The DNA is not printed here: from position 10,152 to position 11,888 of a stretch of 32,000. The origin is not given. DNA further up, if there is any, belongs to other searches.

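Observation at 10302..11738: HWE-type dual-PAS histidine kinase starting 5 nt after kaiB: candidate clock input/output with no partner regulator in the operon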

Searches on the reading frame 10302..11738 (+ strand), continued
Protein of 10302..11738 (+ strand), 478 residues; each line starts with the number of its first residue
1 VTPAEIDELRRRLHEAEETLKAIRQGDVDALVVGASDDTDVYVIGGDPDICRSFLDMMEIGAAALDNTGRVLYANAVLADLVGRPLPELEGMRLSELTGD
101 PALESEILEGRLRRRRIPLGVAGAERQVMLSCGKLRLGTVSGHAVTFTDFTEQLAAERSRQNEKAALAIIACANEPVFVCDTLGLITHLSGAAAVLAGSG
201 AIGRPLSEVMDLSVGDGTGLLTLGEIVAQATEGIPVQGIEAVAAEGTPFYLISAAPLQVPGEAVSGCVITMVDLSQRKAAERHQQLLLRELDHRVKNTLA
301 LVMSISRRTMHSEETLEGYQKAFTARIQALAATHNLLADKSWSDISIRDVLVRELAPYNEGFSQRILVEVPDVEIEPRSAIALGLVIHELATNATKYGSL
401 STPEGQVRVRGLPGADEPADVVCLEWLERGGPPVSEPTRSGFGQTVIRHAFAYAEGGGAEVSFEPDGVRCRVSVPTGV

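Call 20: find_related_loci(query=A1, collection=genome_contigs, flank=6000)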
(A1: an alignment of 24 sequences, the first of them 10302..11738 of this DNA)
Query A1 (478 aa) in genome_contigs; peptide patterns used: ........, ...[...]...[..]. (x = any residue, [..] = any of these).
600 stretches matched a pattern (row limit reached: there are more); 598 encode a relative of the query (tblastn E <= 1e-3); the best 80 are kept; 80 distinct loci.
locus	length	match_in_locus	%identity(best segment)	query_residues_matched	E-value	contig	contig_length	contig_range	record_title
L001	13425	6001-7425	45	7-475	3e-124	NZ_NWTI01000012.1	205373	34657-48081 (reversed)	Bradyrhizobium sp. Y36 Scaffold12_1, whole genome shotgun sequence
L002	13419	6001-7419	45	8-475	5e-123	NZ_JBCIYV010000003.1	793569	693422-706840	Rhizobium sp. 0TCS1.26 NODE_3_length_793569_cov_311.396950, whole genome shotgun sequence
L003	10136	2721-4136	48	8-475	2e-115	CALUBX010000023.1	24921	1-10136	MAG: uncultured Hyphomicrobiales bacterium isolate bJdIrunBQP_bin.33.MAG genome assembly, contig: NODE_866_length_24921_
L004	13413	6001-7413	42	8-476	2e-103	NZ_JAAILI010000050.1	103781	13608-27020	Sphingomonas sp. S2M10 S2M10_50, whole genome shotgun sequence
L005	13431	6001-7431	44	7-476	1e-119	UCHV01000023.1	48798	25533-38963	Rhizobiales bacterium isolate AFS080716 genome assembly, contig: contig_23, whole genome shotgun sequence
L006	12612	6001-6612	47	273-475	1e-53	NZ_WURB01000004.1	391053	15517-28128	Microvirga makkahensis strain KCTC 23863 Scaffold4, whole genome shotgun sequence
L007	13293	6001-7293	32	60-475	6e-51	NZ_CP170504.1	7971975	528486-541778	Bradyrhizobium lupini strain BA2 chromosome, complete genome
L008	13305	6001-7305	30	52-474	5e-51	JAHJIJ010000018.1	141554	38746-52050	MAG: Alphaproteobacteria bacterium isolate Modern_marine_planktonic.mb.88 Modern_marine_plan.mb.88_k141_314009, whole ge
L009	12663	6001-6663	42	250-470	5e-51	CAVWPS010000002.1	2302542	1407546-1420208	MAG: uncultured Alphaproteobacteria bacterium isolate MFD04580.bin.1.35 genome assembly, contig: contig_4967, whole geno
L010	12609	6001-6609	46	272-475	6e-51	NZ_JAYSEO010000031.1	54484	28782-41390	MAG: Phenylobacterium sp. isolate ZZ2_ZZA248_bin.52 NODE_527_length_54484_cov_12.621323, whole genome shotgun sequence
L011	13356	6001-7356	33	13-474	8e-50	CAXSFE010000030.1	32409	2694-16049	MAG: uncultured Acetobacteraceae bacterium isolate private_VT1_metawrap_bin.3 genome assembly, contig: private_VT1_metaw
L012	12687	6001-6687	41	243-475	3e-49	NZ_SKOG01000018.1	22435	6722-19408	MAG: Aquisalimonas sp. isolate CSSed162cmA_31R1 CSSed16-2cmA-4398, whole genome shotgun sequence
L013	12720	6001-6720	40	233-475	2e-49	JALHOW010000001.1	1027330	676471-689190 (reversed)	MAG: Hyphomicrobiaceae bacterium isolate bin.191 c_000000000009, whole genome shotgun sequence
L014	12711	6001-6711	39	242-475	5e-49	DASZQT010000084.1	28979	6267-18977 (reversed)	MAG TPA_asm: Pseudolabrys sp. isolate SMAG_U6005 k141_353811, whole genome shotgun sequence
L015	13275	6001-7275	32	52-472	2e-48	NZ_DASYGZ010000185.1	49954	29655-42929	MAG: Ensifer sp. isolate SMAG_U4227 k141_720, whole genome shotgun sequence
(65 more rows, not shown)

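Call 28: find_encoding_contigs(protein=P0078, flank=5000, max_places=1)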
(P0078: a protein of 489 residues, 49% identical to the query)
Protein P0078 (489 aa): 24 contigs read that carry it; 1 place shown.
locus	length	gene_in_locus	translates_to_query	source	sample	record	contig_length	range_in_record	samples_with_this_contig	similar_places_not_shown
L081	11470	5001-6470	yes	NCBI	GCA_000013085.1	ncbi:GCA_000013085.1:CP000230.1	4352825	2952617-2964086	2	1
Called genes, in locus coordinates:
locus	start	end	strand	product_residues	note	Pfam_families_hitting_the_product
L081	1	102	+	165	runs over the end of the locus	-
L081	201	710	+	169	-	-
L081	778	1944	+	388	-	PF06779:MFS_4 (weak), PF07690:MFS_1, PF00083:Sugar_tr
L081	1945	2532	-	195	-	PF04343:DUF488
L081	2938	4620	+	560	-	PF00154:RecA_N (faint), PF06745:ATPase, PF23442:DUF7125 (faint), PF05729:NACHT (faint), PF13191:AAA_16 (faint), PF03796:DnaB_C (weak), PF06745:ATPase, PF13481:AAA_25 (weak), +2 more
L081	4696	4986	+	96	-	PF07689:KaiB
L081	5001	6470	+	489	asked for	PF00989:PAS, PF08448:PAS_4, PF13188:PAS_8 (weak), PF13426:PAS_9 (faint), PF07536:HWE_HK, PF07568:HisKA_2 (faint)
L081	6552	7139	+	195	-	-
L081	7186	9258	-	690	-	PF02743:dCache_1 (weak), PF22673:MCP-like_PDC_1, PF00672:HAMP, PF00015:MCPsignal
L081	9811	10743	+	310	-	PF05013:FGase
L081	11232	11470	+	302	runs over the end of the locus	PF01464:SLT (weak)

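Call 29: find_encoding_contigs(protein=P0022, flank=5000, max_places=1)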
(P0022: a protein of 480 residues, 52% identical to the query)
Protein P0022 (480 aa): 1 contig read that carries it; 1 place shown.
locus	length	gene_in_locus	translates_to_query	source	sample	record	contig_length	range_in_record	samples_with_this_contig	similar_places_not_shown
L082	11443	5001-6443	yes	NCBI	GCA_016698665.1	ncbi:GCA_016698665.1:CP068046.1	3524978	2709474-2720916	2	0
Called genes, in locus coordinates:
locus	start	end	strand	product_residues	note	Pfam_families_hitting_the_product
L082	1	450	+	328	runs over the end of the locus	PF02653:BPD_transp_2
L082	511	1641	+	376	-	PF13407:Peripla_BP_4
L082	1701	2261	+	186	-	PF07883:Cupin_2 (faint)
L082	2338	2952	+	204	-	PF03352:Adenine_glyco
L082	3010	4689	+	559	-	PF00154:RecA_N (faint), PF06745:ATPase, PF13481:AAA_25 (weak), PF23442:DUF7125 (faint), PF13481:AAA_25, PF03796:DnaB_C (weak), PF06745:ATPase, PF13191:AAA_16 (weak), +3 more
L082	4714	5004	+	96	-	PF07689:KaiB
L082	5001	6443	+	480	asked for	PF00989:PAS (weak), PF08448:PAS_4, PF13188:PAS_8 (faint), PF13426:PAS_9 (faint), PF08448:PAS_4 (weak), PF07536:HWE_HK, PF07568:HisKA_2 (weak)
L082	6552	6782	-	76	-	-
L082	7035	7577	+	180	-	PF00174:Oxidored_molyb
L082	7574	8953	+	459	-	PF00512:HisKA, PF02518:HATPase_c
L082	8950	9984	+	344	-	PF00072:Response_reg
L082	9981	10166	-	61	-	-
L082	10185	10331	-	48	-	-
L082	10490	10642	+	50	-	PF06568:YjiS-like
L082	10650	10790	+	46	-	-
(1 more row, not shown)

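Call 30: find_encoding_contigs(protein=P0117, flank=5000, max_places=1)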
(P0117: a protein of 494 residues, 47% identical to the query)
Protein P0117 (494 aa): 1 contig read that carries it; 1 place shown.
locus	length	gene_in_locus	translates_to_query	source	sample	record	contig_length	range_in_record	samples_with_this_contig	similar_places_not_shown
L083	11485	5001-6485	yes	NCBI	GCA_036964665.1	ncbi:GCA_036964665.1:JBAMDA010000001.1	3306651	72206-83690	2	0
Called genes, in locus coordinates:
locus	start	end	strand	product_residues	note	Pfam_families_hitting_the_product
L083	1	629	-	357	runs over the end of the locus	PF01479:S4 (faint), PF00849:PseudoU_synth_2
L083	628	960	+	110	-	-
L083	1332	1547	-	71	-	-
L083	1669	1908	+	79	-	-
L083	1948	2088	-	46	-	-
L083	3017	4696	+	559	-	PF06745:ATPase, PF13481:AAA_25 (weak), PF23442:DUF7125 (faint), PF00004:AAA (faint), PF05729:NACHT (faint), PF13481:AAA_25 (weak), PF03796:DnaB_C (weak), PF06745:ATPase, +4 more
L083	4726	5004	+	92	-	PF07689:KaiB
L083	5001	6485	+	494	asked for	PF00989:PAS (weak), PF13188:PAS_8 (faint), PF08448:PAS_4 (weak), PF07536:HWE_HK, PF07568:HisKA_2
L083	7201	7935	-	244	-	-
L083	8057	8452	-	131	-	-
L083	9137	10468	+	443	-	-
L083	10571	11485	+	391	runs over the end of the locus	PF07012:Curlin_rpt (faint)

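Call 31: find_encoding_contigs(protein=P0108, flank=5000, max_places=1)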
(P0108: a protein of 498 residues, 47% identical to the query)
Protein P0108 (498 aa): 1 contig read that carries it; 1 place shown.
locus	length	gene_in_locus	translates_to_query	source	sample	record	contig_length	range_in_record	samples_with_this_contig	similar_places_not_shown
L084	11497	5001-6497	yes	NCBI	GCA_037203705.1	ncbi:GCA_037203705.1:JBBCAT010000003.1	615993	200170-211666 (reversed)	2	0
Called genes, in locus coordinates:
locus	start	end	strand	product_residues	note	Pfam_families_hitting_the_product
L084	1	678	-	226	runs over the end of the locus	PF00440:TetR_N, PF14246:TetR_C_7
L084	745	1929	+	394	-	PF07690:MFS_1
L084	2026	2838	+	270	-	PF01209:Ubie_methyltran, PF13489:Methyltransf_23, PF13847:Methyltransf_31, PF08241:Methyltransf_11, PF08242:Methyltransf_12, PF13649:Methyltransf_25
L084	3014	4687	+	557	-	PF00154:RecA_N (faint), PF03796:DnaB_C (faint), PF06745:ATPase, PF23442:DUF7125 (faint), PF05729:NACHT (faint), PF13481:AAA_25, PF06745:ATPase, PF13191:AAA_16 (weak), +3 more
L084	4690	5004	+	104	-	PF07689:KaiB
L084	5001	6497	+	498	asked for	PF00989:PAS (faint), PF08448:PAS_4, PF13188:PAS_8 (faint), PF13426:PAS_9 (faint), PF08448:PAS_4, PF07536:HWE_HK, PF07568:HisKA_2 (weak)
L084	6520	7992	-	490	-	PF00672:HAMP (weak), PF00512:HisKA, PF02518:HATPase_c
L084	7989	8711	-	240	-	PF00072:Response_reg, PF21695:GlnR_1st (weak), PF00486:Trans_reg_C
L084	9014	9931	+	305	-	PF03929:PepSY_TM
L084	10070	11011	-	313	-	PF01297:ZnuA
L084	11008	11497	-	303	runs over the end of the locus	PF00950:ABC-3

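Call 33: search_solved_structures(query=window:10302-11738:+, max_evalue=0.001, show_alignments=2)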
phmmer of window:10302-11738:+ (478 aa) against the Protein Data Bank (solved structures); distinct sequences matched with E-value up to 0.001: 4.
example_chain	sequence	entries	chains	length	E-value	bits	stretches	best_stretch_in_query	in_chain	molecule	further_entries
5epv_A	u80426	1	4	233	5.2e-35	124.4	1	271-475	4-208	Blue-light-activated histidine kinase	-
6ph4_A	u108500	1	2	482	1.6e-34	122.7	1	271-475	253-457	Blue-light-activated histidine kinase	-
4r3a_A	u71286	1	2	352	3.2e-06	29.5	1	245-469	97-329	Blue-light-activated histidine kinase 2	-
4r39_A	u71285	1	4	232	8e-05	24.9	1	278-469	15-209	Blue-light-activated histidine kinase 2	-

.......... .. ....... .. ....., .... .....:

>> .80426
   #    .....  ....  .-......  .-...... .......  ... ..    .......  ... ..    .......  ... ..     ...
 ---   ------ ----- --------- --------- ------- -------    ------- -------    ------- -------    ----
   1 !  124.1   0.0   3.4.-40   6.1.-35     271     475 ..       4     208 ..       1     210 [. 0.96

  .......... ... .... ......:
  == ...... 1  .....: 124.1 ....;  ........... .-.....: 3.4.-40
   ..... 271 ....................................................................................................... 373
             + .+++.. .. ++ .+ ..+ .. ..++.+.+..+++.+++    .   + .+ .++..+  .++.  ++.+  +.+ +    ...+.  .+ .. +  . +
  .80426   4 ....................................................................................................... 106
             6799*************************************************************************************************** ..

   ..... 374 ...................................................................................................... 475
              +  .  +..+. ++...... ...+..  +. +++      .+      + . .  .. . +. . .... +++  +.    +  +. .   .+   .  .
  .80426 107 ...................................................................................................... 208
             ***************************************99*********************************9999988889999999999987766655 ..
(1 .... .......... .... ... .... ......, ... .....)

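Call 47: predict_structure(alignment_id=A1)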
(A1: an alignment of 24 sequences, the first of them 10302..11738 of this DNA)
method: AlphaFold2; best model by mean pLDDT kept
length: 478 residues; sequences in the alignment: 24
mean_pLDDT: 80.8   pTM: 0.43
mean pLDDT of the five models: 80.8, 80.2, 79.0, 77.2, 77.1
residues with pLDDT >= 90: 127; 70-90: 253; 50-70: 80; < 50: 18
segments of 3 or more residues with pLDDT < 50: 28-42
pLDDT, mean of each block of 10 residues (from residue 1): 89 87 60 40 59 82 91 91 90 90 88 85 80 80 89 85 89 90 93 88 90 65 88 89 78 89 86 83 73 62 63 67 66 71 80 81 76 85 88 86 89 74 92 77 76 84 88 84
secondary structure, 60 per line:
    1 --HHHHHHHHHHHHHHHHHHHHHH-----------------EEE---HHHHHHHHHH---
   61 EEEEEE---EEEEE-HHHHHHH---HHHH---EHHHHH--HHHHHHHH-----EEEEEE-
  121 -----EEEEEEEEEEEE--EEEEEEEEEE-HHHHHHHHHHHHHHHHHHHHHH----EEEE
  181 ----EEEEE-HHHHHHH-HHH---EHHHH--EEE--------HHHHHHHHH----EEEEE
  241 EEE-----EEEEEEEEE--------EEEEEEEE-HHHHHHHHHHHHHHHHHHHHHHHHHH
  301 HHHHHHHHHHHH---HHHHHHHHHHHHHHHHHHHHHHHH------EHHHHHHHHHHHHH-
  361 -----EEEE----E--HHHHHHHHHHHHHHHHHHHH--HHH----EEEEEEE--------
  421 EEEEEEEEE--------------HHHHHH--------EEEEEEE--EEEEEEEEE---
elements in order: H3-24 E42-44 H48-57 E61-66 E70-74 H76-82 H86-89 H94-98 H101-108 E114-119 E126-137 E140-149 H151-172 E177-180 E185-189 H191-197 H206-209 E212-214 H223-231 E236-243 E249-257 E266-273 H275-312 H316-339 H347-359 E366-369 H377-396 E406-412 E421-429 H444-449 E458-464 E467-475

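Call 54: fold_search(model_id=the predicted structure, library=pdb)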
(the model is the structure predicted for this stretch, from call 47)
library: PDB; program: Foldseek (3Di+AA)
matches with E <= 10: 1128; with E <= 0.001: 526
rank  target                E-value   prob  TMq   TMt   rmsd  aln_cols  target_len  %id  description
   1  6ph4_B                1.8e-28  1.00  0.52  0.53  14.8       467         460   23  Full length LOV-PAS-HK construct from the LOV-HK sensory protein from Brucella abortus (light-adapted, construct 15-48 (released 2020-12-30)
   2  9qq6_A                1.5e-18  1.00  0.26  0.25  19.2       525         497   16  Structure of the Azotobacter vinelandii NifL-NifA complex (released 2025-06-18)
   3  9a5d_A                2.0e-18  1.00  0.26  0.21  34.2       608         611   12  Integrative model of WALK-YYCH by crosslinking MS and deep learning (released 2024-09-18)
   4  5epv_A                2.4e-18  1.00  0.35  0.71   4.5       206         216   33  Histidine kinase domain from the LOV-HK blue-light receptor from Brucella abortus (released 2016-02-24)
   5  5epv_B                3.3e-16  1.00  0.35  0.78   3.1       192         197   33  Histidine kinase domain from the LOV-HK blue-light receptor from Brucella abortus (released 2016-02-24)
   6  9cmf_A                4.6e-14  1.00  0.22  0.14  22.1       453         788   12  Substrate bound DosP (released 2024-11-20)
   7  9cdr_A                5.2e-13  1.00  0.21  0.13  17.5       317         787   16  DosP Apo straight form (released 2024-11-20)
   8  8a7f_A                6.6e-13  1.00  0.24  0.30  19.3       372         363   14  Crystal structure of a chimeric LOV-Histidine kinase SB2F1-I66R mutant (asymmetrical variant, trigonal form with long  (released 2024-01-10)
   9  8a6x_B                1.2e-12  1.00  0.24  0.30  19.2       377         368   15  Crystal structure of a chimeric LOV-Histidine kinase SB2F1 (asymmetrical variant, trigonal form with long c axis) (released 2024-01-10)
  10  4gcz_A                1.3e-12  1.00  0.27  0.33  14.9       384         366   14  Structure of a blue-light photoreceptor (released 2013-06-19)
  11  9bgv_A                1.5e-12  1.00  0.22  0.14  15.1       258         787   15  DosP R97A straight form (released 2024-11-20)
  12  8isk_A                1.5e-12  1.00  0.21  0.13  15.8       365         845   15  Pr conformer of Zea mays phytochrome A1 - ZmphyA1-Pr (released 2023-08-09)
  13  4r3a_A                2.2e-12  1.00  0.31  0.44  21.9       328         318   20  Erythrobacter litoralis EL346 blue-light activated histidine kinase (released 2014-12-03)
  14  8a7f_B                2.9e-12  1.00  0.23  0.28  20.1       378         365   15  Crystal structure of a chimeric LOV-Histidine kinase SB2F1-I66R mutant (asymmetrical variant, trigonal form with long  (released 2024-01-10)
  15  4i5s_B                4.1e-12  1.00  0.24  0.28  12.8       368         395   14  Structure and function of sensor histidine kinase (released 2013-03-27)
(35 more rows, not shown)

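Call 65: search_protein_families(library=pfam, alignment_id=A3, max_evalue=0.0001)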
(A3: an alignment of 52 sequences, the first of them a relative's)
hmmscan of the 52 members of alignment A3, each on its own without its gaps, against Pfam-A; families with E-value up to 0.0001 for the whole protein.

A. member 1, L001:7486-8478:+ (331 aa): 2 families
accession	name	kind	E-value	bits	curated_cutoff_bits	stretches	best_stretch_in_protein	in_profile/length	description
PF03466.25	LysR_substrate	-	2.1e-36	125.7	28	1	103-303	6-208/209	LysR substrate binding domain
PF00126.33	HTH_1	-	2.2e-12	47.1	26.6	1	15-74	1-60/60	Bacterial regulatory helix-turn-helix protein, lysR family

B. families by the number of members that match (of 52 scanned): 66 families (the first 25 are shown)
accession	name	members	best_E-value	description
PF00072.30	Response_reg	6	1.4e-18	Response regulator receiver domain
PF03466.25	LysR_substrate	3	8.5e-37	LysR substrate binding domain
PF00126.33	HTH_1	3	8.1e-13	Bacterial regulatory helix-turn-helix protein, lysR family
PF00561.26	Abhydrolase_1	2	8.6e-32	alpha/beta hydrolase fold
PF12146.15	Hydrolase_4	2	4.4e-24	Serine aminopeptidase, S33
PF12697.13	Abhydrolase_6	2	1.9e-21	Alpha/beta hydrolase family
PF00326.27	Peptidase_S9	2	3.9e-09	Prolyl oligopeptidase family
PF19312.4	NtrY_N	1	1.2e-121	NtrY N-terminal region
PF00580.27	UvrD-helicase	1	5.9e-92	UvrD/REP helicase N-terminal domain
PF13361.12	UvrD_C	1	5.2e-66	UvrD-like helicase C-terminal domain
PF07995.17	GSDH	1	9.9e-56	Glucose / Sorbosone dehydrogenase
PF00204.31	DNA_gyraseB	1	1.1e-52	DNA gyrase B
PF07690.21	MFS_1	1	1.5e-52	Major Facilitator Superfamily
PF13091.12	PLDc_2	1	1.3e-47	PLD-like domain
PF02774.23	Semialdhyde_dhC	1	2.2e-47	Semialdehyde dehydrogenase, dimerisation domain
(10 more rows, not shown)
